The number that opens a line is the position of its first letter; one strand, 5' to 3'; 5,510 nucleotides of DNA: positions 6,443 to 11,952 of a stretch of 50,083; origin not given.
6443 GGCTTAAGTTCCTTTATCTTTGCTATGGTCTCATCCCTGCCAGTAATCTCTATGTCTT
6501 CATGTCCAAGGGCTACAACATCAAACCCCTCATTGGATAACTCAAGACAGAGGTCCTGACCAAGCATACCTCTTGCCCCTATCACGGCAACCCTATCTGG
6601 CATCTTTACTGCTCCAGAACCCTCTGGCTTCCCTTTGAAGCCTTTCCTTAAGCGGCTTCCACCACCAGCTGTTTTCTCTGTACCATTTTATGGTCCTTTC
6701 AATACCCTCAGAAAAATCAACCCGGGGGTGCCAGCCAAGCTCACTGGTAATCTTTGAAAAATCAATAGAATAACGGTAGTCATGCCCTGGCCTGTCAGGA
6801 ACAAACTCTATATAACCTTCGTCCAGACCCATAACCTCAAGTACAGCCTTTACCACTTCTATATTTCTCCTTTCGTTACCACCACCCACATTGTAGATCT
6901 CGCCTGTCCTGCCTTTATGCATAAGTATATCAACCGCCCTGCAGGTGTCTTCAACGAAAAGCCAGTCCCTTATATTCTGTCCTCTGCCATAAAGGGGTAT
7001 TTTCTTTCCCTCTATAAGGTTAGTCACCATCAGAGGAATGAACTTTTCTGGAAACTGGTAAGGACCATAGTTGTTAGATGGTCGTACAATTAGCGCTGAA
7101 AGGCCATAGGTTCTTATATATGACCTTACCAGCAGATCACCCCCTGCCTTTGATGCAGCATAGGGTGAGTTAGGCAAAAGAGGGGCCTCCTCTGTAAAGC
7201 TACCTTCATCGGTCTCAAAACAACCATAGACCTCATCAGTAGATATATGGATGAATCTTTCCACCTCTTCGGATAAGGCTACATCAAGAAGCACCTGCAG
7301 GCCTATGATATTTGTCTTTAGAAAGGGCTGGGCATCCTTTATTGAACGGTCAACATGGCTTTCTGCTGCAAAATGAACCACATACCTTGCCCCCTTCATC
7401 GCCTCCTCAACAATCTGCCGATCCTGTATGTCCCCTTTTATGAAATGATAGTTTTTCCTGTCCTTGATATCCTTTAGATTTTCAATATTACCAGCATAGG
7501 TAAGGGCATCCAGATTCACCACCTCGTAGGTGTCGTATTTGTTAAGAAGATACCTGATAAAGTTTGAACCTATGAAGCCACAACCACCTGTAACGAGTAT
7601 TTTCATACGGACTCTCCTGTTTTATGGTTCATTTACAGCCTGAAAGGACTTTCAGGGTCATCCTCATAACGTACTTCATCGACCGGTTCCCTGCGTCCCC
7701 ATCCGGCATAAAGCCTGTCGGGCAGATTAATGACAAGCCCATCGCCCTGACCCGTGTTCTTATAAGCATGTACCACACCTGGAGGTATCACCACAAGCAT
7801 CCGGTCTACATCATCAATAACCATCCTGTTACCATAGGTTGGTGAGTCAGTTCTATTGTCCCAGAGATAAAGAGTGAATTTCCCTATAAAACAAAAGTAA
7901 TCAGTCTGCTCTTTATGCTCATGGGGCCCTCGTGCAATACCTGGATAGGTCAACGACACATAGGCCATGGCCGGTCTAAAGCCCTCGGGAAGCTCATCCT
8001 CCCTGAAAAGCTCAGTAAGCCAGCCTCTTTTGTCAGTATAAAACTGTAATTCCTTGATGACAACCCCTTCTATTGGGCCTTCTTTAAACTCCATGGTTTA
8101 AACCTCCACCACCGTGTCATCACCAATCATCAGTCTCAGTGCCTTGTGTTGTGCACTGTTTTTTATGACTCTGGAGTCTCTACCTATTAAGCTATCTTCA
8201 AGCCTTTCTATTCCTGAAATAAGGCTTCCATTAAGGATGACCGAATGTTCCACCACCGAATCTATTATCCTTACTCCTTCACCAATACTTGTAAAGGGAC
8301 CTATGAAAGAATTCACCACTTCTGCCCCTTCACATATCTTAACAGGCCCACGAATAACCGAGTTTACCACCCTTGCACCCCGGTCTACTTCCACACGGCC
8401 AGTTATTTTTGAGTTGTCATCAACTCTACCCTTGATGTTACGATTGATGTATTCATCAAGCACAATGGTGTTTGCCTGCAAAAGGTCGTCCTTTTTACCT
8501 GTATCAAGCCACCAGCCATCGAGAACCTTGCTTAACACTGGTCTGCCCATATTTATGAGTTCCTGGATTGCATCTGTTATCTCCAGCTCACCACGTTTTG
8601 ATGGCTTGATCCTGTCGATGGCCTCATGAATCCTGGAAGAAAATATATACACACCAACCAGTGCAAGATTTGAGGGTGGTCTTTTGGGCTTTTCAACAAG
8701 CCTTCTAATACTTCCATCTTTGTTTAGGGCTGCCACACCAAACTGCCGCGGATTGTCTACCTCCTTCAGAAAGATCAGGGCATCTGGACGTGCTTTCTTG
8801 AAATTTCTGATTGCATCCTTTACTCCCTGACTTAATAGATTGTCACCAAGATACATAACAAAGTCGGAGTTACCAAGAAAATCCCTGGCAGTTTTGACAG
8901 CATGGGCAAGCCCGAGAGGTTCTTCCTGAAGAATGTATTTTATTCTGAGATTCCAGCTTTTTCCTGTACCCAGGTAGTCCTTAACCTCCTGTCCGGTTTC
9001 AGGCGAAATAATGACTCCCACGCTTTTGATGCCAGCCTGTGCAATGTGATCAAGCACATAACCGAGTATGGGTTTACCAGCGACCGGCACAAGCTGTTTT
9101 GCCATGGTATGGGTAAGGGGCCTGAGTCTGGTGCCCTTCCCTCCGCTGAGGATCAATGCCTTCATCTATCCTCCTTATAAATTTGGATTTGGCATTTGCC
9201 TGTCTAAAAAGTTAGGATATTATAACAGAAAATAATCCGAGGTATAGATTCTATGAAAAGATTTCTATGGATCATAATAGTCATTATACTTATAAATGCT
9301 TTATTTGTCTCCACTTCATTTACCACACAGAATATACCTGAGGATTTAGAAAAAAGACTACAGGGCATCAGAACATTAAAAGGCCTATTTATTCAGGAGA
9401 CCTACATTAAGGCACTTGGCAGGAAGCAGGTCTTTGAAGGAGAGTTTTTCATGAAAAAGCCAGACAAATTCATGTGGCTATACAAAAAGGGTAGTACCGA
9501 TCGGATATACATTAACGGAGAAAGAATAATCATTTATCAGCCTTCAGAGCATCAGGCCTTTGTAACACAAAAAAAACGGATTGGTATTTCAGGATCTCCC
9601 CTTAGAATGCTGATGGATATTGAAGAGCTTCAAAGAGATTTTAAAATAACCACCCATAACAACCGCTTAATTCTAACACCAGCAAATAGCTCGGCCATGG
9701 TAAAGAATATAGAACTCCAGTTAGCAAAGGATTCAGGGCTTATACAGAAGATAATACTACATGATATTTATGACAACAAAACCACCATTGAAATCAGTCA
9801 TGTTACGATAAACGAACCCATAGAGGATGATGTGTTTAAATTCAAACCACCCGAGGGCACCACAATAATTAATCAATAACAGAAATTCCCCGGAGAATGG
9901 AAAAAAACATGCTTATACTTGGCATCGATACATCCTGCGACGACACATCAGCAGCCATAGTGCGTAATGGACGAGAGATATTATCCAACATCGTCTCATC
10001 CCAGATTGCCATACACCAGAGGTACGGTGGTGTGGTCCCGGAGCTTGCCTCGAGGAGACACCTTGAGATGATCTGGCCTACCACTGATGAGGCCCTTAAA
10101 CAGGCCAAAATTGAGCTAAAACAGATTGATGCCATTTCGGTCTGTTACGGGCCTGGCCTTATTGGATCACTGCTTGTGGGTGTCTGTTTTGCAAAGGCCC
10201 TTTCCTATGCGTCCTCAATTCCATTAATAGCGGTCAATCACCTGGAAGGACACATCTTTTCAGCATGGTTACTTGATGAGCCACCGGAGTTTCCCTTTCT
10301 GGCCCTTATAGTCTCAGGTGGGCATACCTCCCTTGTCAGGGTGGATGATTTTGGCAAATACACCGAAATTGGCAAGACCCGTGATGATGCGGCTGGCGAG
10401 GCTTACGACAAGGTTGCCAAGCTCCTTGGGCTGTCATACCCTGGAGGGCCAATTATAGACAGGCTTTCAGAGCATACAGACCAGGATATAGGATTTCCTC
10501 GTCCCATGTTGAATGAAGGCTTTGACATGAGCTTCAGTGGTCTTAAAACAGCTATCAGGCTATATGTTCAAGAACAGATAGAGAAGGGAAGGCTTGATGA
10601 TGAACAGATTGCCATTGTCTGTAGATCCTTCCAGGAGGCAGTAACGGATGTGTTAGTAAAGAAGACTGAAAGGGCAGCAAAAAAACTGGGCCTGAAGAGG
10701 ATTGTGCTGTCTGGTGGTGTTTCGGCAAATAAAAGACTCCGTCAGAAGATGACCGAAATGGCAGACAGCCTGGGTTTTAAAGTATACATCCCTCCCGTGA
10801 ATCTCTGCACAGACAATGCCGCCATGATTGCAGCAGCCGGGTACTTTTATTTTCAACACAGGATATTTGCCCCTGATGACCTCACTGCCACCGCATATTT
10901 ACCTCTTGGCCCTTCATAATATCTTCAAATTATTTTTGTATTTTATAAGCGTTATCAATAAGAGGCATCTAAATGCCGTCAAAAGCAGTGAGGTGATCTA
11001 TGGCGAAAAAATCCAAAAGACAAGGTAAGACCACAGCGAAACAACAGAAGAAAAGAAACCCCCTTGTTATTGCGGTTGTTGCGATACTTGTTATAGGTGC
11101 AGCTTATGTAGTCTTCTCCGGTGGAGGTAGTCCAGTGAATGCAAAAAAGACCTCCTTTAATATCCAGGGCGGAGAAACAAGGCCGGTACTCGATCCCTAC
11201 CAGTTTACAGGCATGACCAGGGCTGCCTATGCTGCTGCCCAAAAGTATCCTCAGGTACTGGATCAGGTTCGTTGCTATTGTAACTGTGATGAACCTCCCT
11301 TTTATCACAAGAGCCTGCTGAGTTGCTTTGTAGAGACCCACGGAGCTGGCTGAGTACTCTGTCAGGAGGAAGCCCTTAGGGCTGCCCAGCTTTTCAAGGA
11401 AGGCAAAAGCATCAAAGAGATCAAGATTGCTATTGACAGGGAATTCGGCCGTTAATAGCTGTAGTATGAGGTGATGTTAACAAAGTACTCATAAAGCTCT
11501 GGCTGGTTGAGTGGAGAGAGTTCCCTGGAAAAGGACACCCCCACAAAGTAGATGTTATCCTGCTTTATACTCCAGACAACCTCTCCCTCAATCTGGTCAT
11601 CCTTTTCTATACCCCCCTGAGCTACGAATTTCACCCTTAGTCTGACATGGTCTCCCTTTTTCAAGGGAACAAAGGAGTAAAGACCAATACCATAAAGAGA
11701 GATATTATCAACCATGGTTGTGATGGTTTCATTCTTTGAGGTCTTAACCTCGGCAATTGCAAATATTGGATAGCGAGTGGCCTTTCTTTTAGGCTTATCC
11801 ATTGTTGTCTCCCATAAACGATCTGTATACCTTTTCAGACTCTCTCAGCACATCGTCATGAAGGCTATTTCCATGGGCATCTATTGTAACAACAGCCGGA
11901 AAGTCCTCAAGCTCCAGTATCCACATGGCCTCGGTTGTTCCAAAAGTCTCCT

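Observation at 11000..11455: In-frame TGA in a PCYCGC/CYCxC-motif gene: candidate UxxC selenoprotein missed by ORF calling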

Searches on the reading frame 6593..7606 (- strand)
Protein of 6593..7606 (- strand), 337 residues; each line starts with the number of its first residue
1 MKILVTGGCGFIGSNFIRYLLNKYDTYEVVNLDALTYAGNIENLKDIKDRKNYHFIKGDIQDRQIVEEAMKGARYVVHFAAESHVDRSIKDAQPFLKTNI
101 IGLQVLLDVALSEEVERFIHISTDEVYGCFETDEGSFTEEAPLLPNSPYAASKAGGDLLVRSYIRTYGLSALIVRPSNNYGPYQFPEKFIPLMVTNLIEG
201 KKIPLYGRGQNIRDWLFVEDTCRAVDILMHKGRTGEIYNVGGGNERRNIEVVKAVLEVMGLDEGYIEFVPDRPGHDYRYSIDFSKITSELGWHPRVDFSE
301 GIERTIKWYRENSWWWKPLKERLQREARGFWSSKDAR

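Call 38: search_protein_families(library=ncbifam, proteins=[window:6593-7606:-], max_evalue=1e-10)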
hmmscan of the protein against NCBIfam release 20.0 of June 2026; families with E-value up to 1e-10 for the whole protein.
window:6593-7606:- (337 aa): 21 families
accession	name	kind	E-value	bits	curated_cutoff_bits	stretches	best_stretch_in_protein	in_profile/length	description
TIGR01181.1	dTDP_gluc_dehyt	equivalog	1.1e-144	481.5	365.1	1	2-319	1-321/321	dTDP-glucose 4,6-dehydratase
NF007490.0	PRK10084.1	subfamily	4.8e-103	344.9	649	1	1-322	1-347/361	dTDP-glucose 4,6-dehydratase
NF007582.0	PRK10217.1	equivalog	1.1e-101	340.5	698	1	2-321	3-343/355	dTDP-glucose 4,6-dehydratase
TIGR04180.1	EDH_00030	hypoth_equivalog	1.3e-47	162.3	475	1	3-294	1-294/297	NAD-dependent 4,6-dehydratase LegB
TIGR01179.1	galE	equivalog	1.4e-38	132.6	262.3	1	2-312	1-328/332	UDP-glucose 4-epimerase GalE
TIGR02197.1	heptose_epim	equivalog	1e-30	107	274.6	1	3-311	1-315/316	ADP-glyceromanno-heptose 6-epimerase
TIGR02622.1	CDP_4_6_dhtase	equivalog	1.6e-27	96.6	278.45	1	2-312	6-333/352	CDP-glucose 4,6-dehydratase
TIGR03466.1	HpnA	hypoth_equivalog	4.2e-25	88.3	367.65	1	1-244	1-232/327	hopanoid-associated sugar epimerase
NF011728.1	PRK15181.1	equivalog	3.8e-24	85.3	760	1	3-311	18-339/348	Vi polysaccharide biosynthesis UDP-N-acetylglucosaminuronic acid C-4 epimerase TviC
NF007956.0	PRK10675.1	subfamily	1.8e-21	76.6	394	1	1-154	1-154/338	UDP-glucose 4-epimerase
NF047922.1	GDPFucSynFcl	equivalog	6.9e-21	75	500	1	60-312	39-304/308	GDP-L-fucose synthase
NF042422.1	oxyalk_red_OleD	equivalog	8.9e-20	71.3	580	1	1-260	1-251/329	2-alkyl-3-oxoalkanoate reductase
TIGR03589.1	PseB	equivalog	4.4e-18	65.3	407.75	1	2-125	6-127/324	UDP-N-acetylglucosamine 4,6-dehydratase (inverting)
NF052578.1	StrlDmthSdmBMthl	equivalog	1.4e-17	64.5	600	1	1-250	1-235/328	sterol demethylase protein SdmB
NF041293.1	G6PDh_Azf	equivalog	2e-16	60.1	400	1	3-178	5-181/252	NAD-dependent glucose-6-phosphate dehydrogenase Azf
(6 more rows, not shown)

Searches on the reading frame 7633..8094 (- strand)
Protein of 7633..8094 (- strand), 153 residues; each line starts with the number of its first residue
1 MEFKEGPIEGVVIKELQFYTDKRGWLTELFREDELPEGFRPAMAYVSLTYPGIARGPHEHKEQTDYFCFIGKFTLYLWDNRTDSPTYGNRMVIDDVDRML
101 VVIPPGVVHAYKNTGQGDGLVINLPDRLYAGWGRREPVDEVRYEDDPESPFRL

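Call 38: search_protein_families(library=ncbifam, proteins=[window:7633-8094:-], max_evalue=1e-10)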
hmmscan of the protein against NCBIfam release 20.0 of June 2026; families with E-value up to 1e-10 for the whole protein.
window:7633-8094:- (153 aa): 0 families

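Call 41: search_protein_families(library=pfam, proteins=[window:7633-8094:-], max_evalue=0.001)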
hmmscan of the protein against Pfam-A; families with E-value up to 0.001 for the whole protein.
window:7633-8094:- (153 aa): 3 families
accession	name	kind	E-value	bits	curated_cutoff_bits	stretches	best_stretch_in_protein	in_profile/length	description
PF00908.23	dTDP_sugar_isom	-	4.6e-11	43.1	27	1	7-113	3-118/168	dTDP-4-dehydrorhamnose 3,5-epimerase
PF14667.12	Polysacc_synt_C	-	5.5e-07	30.1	28.7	1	20-121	2-95/111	Polysaccharide biosynthesis C-terminal domain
PF05523.17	FdtA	-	1e-06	29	23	1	11-117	3-103/131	WxcM-like, C-terminal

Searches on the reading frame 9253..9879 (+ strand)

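Call 34: search_protein_families(library=pfam, proteins=[window:9253-9879:+], max_evalue=0.001)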
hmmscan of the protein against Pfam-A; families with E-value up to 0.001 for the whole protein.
window:9253-9879:+ (208 aa): 2 families
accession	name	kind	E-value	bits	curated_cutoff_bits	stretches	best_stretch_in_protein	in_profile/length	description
PF03548.22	LolA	-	5.1e-25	88.6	23.6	1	38-198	2-165/165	Outer membrane lipoprotein carrier protein LolA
PF09865.15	DUF2092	-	7.7e-06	25.9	21.2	0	176-206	179-209/212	Predicted periplasmic protein (DUF2092)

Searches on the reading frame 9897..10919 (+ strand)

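Call 34: search_protein_families(library=pfam, proteins=[window:9897-10919:+], max_evalue=0.001)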
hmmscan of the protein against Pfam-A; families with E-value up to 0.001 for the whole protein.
window:9897-10919:+ (340 aa): 3 families
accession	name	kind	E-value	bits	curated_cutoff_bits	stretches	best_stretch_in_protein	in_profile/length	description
PF00814.31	TsaD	-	3.7e-98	328.9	24.8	1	27-312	1-263/264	tRNA N6-adenosine threonylcarbamoyltransferase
PF22521.2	HypF_C_2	-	7.8e-10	39.4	27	1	227-302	155-230/241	Carbamoyltransferase, Kae1-like Domain, second subdomain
PF02543.21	Carbam_trans_N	-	2.3e-06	27.8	24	1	219-302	261-335/346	Carbamoyltransferase N-terminus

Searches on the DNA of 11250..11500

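Call 66: search_rna_families(source=window, start=11250, end=11500, threshold=evalue, max_evalue=10)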
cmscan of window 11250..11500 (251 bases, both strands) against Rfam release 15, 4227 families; matches with E-value up to 10: 4.
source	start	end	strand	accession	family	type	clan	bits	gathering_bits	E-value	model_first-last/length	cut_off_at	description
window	11360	11436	-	RF01574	DdR6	Gene; snRNA; snoRNA; CD-box;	-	16.5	90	2.2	1-86/86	no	Dictyostelium snoRNA DdR6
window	11311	11373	+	RF04084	mir-595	Gene; miRNA;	-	12.3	70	8.9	1-86/86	no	mir-595 microRNA precursor family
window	11282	11355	+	RF01310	sR7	Gene; snRNA; snoRNA; CD-box;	-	11.6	37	2.3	1-57/57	no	Small nucleolar RNA sR7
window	11274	11429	-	RF02173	SMAD5-AS1_1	Gene; lncRNA;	-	8.1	45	5.2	133-263/263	no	SMAD5 antisense RNA 1 conserved region 1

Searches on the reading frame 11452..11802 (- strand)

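Call 34: search_protein_families(library=pfam, proteins=[window:11452-11802:-], max_evalue=0.001)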
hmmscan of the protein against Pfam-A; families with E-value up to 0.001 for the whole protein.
window:11452-11802:- (116 aa): 1 family
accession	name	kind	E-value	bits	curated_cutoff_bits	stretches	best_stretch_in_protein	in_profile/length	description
PF07238.19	PilZ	-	2e-09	38.1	22.5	1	5-99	2-92/102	PilZ domain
